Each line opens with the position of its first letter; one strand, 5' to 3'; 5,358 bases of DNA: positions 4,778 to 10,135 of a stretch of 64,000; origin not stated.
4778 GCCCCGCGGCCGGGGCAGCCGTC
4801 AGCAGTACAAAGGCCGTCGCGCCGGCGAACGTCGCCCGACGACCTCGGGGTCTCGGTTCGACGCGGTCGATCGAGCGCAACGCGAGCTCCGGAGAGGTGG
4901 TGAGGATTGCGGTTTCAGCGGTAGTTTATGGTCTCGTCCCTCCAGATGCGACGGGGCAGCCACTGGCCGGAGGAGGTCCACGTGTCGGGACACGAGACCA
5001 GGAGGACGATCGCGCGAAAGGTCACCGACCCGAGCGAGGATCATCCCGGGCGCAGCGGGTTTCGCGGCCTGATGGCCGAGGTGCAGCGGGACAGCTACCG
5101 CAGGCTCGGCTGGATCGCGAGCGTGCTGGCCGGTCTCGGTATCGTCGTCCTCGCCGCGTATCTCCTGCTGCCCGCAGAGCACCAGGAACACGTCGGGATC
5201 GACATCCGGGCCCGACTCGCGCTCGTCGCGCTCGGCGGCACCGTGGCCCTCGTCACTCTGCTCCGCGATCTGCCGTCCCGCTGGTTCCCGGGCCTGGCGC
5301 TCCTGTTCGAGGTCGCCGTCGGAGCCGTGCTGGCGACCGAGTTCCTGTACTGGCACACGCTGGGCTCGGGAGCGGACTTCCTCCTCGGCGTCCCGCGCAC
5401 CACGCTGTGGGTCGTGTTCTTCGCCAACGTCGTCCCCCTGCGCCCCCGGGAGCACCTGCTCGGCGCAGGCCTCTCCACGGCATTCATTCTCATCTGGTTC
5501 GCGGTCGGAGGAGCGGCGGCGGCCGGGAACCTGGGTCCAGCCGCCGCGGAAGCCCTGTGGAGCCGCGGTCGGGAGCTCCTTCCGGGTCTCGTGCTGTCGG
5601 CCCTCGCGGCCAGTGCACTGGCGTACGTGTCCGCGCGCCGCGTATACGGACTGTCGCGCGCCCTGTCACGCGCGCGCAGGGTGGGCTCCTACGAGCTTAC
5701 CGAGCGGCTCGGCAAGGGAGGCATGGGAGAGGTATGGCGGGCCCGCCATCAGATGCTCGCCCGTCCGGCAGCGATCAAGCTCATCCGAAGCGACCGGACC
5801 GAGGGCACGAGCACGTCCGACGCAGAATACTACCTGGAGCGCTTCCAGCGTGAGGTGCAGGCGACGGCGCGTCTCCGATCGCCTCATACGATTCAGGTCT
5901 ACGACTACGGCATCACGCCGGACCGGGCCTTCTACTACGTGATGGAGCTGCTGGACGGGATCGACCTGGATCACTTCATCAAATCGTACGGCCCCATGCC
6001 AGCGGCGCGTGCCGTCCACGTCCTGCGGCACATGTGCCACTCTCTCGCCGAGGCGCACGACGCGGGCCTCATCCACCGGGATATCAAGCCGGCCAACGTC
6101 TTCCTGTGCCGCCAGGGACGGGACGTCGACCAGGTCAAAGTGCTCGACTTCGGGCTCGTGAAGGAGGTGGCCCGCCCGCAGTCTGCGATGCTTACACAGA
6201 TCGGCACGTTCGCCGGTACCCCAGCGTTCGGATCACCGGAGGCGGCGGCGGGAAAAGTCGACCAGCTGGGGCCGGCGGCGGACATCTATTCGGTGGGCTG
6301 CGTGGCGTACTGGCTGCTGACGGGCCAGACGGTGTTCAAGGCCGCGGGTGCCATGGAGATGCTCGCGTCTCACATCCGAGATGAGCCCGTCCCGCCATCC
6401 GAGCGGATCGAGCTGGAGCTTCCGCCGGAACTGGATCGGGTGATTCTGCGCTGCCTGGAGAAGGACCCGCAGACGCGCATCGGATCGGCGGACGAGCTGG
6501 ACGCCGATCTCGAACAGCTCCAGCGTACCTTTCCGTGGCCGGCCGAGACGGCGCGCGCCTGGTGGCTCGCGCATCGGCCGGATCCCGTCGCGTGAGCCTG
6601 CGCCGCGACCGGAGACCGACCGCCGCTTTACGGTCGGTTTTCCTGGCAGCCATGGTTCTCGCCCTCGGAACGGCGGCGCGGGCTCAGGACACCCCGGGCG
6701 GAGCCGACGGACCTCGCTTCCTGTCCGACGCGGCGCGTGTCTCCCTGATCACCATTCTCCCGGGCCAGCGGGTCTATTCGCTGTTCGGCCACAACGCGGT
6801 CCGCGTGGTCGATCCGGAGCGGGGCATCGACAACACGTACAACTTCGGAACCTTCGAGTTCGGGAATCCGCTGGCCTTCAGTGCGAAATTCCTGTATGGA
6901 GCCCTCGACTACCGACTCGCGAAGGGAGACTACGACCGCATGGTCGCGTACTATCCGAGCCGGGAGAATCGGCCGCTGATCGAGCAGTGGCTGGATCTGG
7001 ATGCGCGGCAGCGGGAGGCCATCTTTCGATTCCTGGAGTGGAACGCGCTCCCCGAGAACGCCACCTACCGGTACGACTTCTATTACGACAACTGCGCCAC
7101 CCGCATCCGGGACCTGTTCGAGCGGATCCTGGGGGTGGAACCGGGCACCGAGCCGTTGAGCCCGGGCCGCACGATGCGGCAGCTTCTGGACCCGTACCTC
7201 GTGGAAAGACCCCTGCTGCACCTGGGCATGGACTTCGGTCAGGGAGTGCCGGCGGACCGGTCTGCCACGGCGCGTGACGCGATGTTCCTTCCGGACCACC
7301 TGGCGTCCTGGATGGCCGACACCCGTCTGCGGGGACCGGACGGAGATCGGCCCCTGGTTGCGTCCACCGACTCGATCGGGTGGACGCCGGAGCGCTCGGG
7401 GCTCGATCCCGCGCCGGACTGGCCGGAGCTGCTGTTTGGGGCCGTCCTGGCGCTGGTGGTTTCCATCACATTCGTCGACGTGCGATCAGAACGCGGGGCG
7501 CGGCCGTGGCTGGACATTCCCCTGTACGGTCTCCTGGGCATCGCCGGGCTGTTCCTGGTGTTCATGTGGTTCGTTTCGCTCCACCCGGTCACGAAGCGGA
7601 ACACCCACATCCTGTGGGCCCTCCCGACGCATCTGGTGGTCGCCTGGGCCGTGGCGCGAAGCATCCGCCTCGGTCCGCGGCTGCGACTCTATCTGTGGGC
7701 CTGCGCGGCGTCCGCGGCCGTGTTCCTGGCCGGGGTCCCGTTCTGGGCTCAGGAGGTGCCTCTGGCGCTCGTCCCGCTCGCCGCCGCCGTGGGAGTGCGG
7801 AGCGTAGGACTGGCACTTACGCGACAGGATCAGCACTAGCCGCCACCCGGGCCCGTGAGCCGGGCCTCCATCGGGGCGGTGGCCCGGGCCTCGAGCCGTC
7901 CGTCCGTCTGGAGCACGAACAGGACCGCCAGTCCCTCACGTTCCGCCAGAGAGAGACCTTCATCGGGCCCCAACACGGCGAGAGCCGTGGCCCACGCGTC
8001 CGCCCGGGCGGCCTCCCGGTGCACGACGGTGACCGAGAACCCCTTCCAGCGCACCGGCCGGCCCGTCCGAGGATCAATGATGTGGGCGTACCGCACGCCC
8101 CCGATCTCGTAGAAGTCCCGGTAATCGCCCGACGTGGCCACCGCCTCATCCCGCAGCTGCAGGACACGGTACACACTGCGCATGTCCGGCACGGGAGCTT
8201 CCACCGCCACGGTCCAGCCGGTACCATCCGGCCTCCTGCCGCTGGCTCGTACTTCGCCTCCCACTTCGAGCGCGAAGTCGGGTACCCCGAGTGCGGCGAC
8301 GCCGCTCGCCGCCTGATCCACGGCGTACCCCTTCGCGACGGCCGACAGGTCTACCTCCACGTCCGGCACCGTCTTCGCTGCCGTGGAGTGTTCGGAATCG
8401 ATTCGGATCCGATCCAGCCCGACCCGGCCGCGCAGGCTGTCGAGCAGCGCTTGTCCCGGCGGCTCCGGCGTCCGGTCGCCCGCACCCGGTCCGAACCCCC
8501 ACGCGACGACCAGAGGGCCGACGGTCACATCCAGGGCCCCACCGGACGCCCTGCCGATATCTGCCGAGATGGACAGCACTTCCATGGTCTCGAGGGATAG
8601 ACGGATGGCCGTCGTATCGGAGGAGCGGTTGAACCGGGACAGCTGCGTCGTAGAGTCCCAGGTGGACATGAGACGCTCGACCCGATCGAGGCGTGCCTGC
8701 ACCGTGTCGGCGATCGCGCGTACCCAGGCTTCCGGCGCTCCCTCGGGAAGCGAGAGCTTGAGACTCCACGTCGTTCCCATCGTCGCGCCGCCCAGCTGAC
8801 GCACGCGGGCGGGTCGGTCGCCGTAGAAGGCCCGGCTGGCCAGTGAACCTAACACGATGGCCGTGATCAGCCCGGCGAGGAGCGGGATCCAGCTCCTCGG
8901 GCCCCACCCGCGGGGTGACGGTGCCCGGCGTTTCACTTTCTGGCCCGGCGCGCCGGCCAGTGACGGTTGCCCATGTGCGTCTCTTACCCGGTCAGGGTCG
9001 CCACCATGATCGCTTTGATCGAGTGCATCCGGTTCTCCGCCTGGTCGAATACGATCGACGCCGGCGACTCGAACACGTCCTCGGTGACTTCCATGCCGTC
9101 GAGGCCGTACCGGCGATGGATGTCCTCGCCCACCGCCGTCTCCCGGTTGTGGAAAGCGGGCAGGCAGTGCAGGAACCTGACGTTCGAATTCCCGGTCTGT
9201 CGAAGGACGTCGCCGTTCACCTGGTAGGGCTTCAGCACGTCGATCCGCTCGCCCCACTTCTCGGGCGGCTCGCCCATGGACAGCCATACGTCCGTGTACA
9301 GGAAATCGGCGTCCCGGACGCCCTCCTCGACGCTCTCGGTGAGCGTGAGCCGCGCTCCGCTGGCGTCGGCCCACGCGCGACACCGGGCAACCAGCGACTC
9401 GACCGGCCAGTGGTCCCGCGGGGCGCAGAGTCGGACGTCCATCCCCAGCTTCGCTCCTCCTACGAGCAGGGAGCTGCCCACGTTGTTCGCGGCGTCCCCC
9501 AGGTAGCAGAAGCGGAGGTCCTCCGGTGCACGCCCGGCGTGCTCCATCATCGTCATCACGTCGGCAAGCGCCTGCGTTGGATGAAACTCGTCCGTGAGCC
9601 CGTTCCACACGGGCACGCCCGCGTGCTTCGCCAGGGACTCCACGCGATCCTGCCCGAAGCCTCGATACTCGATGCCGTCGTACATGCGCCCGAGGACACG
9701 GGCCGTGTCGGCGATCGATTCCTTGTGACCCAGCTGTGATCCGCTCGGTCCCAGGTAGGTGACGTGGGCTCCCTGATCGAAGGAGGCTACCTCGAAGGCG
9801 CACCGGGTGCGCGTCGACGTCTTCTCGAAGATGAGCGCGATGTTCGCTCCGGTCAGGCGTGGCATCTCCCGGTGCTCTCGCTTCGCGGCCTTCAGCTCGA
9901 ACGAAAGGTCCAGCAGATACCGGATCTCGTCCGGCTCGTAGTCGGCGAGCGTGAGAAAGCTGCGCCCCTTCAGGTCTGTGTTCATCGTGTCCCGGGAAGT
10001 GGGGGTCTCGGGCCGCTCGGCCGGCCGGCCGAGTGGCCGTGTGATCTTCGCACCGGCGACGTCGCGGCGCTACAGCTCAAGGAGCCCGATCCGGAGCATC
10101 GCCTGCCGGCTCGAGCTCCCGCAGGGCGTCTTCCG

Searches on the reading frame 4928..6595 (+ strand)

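Call 10: search_protein_families(library=ncbifam, proteins=[window:4928-6595:+], max_evalue=0.00001)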
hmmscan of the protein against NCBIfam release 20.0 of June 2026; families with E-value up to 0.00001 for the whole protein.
window:4928-6595:+ (555 aa): 12 families
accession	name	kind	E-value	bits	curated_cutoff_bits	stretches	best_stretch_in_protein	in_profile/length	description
NF033483.0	PknB_PASTA_kin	equivalog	9.5e-74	249.4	450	1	254-534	8-271/563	Stk1 family PASTA domain-containing Ser/Thr kinase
NF052427.1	StpK7MSMEG_1200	equivalog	1.2e-45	156.1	900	1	249-529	3-266/601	serine/threonine protein kinase StpK7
NF047741.1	antiphage_MADS6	equivalog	4.8e-45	154.2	460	2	360-533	299-462/612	methylation-associated defense system protein kinase MAD6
TIGR03903.1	TOMM_kin_cyc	equivalog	1e-38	132.9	705.75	1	281-527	6-243/1267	TOMM system kinase/cyclase fusion protein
NF009651.0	PRK13184.1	equivalog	3e-29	101.6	839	1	253-531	2-290/932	serine/threonine-protein kinase PknD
NF053615.1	SerThrKinAfsKStmc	equivalog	1.1e-28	100.4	1300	1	249-529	9-265/809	protein serine/threonine kinase AfsK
NF033442.0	BREX_PglW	equivalog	3.6e-23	81.3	990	1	245-541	196-496/1391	BREX system serine/threonine kinase PglW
NF038150.1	lanthi_synth_IV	equivalog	1.2e-20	73.5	650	1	253-538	189-460/851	class IV lanthionine synthetase LanL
NF038151.1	lanthi_synth_III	equivalog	4.7e-12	45.1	575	1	254-470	221-429/833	class III lanthionine synthetase LanKC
NF058632.1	SerThrKinPrkT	equivalog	2.3e-09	36.7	280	1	254-407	22-161/322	serine/threonine protein kinase PrkT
NF043056.1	T4SS_LegK1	equivalog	6.8e-09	34.8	550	1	377-459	206-279/516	Dot/Icm T4SS effector kinase LegK1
TIGR03724.2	arch_bud32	equivalog_domain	2.1e-06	27.4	125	1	295-413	29-133/193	KEOPS complex kinase/ATPase Bud32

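Call 11: search_protein_families(library=pfam, proteins=[window:4928-6595:+], max_evalue=0.001)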
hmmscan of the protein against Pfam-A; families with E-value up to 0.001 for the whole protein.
window:4928-6595:+ (555 aa): 4 families
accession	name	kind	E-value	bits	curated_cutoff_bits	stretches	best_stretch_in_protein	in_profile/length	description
PF00069.31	Pkinase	-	3e-43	148.6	31.7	1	255-521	1-255/263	Protein kinase domain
PF07714.23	PK_Tyr_Ser-Thr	-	7.3e-22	78.3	23.1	1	256-518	2-249/258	Protein tyrosine and serine/threonine kinase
PF03109.22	ABC1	-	5e-05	23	22.9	1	304-420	118-223/244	ABC1 atypical kinase-like domain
PF06293.20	Kdo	-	0.00053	19.9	21.3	1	319-408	76-166/207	Lipopolysaccharide kinase (Kdo/WaaP) family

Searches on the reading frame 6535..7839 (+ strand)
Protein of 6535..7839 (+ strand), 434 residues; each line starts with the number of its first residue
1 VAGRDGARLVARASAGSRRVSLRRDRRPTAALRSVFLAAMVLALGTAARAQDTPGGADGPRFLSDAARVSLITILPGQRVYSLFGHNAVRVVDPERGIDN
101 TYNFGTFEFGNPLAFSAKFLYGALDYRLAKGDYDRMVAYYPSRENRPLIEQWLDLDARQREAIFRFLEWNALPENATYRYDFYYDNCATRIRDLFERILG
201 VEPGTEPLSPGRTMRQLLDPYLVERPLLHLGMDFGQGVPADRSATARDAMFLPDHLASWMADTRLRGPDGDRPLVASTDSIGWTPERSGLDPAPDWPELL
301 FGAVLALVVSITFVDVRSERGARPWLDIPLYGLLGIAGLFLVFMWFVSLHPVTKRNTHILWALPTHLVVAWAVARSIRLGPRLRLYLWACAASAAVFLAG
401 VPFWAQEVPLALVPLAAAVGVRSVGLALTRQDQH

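Call 10: search_protein_families(library=ncbifam, proteins=[window:6535-7839:+], max_evalue=0.00001)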
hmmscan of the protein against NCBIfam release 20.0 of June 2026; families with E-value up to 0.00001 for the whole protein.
window:6535-7839:+ (434 aa): 1 family
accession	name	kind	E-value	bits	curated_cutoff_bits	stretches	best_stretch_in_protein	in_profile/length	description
NF051878.1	lpactltferLnb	equivalog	2.2e-67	227.7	550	1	64-426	26-387/394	lipoprotein N-acyltransferase Lnb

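Call 11: search_protein_families(library=pfam, proteins=[window:6535-7839:+], max_evalue=0.001)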
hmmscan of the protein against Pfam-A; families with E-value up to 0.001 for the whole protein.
window:6535-7839:+ (434 aa): 2 families
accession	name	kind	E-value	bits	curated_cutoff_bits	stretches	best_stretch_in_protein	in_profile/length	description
PF25221.1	5TMH_Lnb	-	1.2e-26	93.9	25.2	1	297-428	9-138/144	Lnb transmembrane domain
PF13387.12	Lnb_N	-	7.4e-25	87.9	22.2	1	66-200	13-153/175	Lnb N-terminal periplasmic domain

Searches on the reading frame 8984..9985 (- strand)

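Call 10: search_protein_families(library=ncbifam, proteins=[window:8984-9985:-], max_evalue=0.00001)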
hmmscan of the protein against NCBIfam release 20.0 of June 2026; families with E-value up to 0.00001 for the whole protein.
window:8984-9985:- (333 aa): 17 families
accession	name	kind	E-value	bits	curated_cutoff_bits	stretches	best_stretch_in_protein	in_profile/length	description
NF003286.0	PRK04284.1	subfamily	5.8e-152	505.5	515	1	3-331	2-330/332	ornithine carbamoyltransferase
NF002470.0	PRK01713.1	equivalog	4.9e-148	493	545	1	1-331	1-333/334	ornithine carbamoyltransferase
NF009213.0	PRK12562.1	subfamily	8.4e-148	492.1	559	1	4-332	3-333/334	ornithine carbamoyltransferase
TIGR00658.1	orni_carb_tr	equivalog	1.4e-124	415.2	280.85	1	8-331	1-303/304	ornithine carbamoyltransferase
NF001986.0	PRK00779.1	subfamily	6.8e-94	314.4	306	1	5-331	3-304/307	ornithine carbamoyltransferase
TIGR04384.1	putr_carbamoyl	exception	3e-81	273.1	500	1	10-329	2-305/330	putrescine carbamoyltransferase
NF011380.0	PRK14805.1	equivalog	2.1e-70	237.2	421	1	9-331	3-300/302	ornithine carbamoyltransferase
NF011379.0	PRK14804.1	equivalog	6.7e-40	137.1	373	1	11-329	10-307/311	ornithine carbamoyltransferase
NF003384.0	PRK04523.1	equivalog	9.5e-35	120.2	288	1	8-329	4-331/336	N-acetylornithine carbamoyltransferase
NF002032.1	PRK00856.1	equivalog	1.9e-30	106.1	263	1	9-326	2-292/297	aspartate carbamoyltransferase catalytic subunit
TIGR00670.1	asp_carb_tr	equivalog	1.9e-29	102.7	236.95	1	9-283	2-272/304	aspartate carbamoyltransferase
NF006046.0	PRK08192.1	equivalog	1.1e-20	74.2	512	1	4-278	3-278/339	aspartate carbamoyltransferase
NF005538.0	PRK07200.1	equivalog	9.8e-17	61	453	1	4-235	18-273/396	knotted carbamoyltransferase YgeW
TIGR03316.1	ygeW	equivalog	1.2e-14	54.1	500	1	10-235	21-270/391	knotted carbamoyltransferase YgeW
NF008853.0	PRK11891.1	equivalog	1.5e-12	46.9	560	1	20-148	101-231/430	aspartate carbamoyltransferase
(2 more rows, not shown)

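Call 11: search_protein_families(library=pfam, proteins=[window:8984-9985:-], max_evalue=0.001)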
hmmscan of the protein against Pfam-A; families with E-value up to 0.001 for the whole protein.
window:8984-9985:- (333 aa): 2 families
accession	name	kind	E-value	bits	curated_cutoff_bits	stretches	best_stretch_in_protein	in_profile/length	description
PF00185.30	OTCace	-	8.4e-49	166.1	29.4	1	156-329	2-156/157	Aspartate/ornithine carbamoyltransferase, Asp/Orn binding domain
PF02729.26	OTCace_N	-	4.2e-47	160.4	29.9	1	8-148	1-148/148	Aspartate/ornithine carbamoyltransferase, carbamoyl-P binding domain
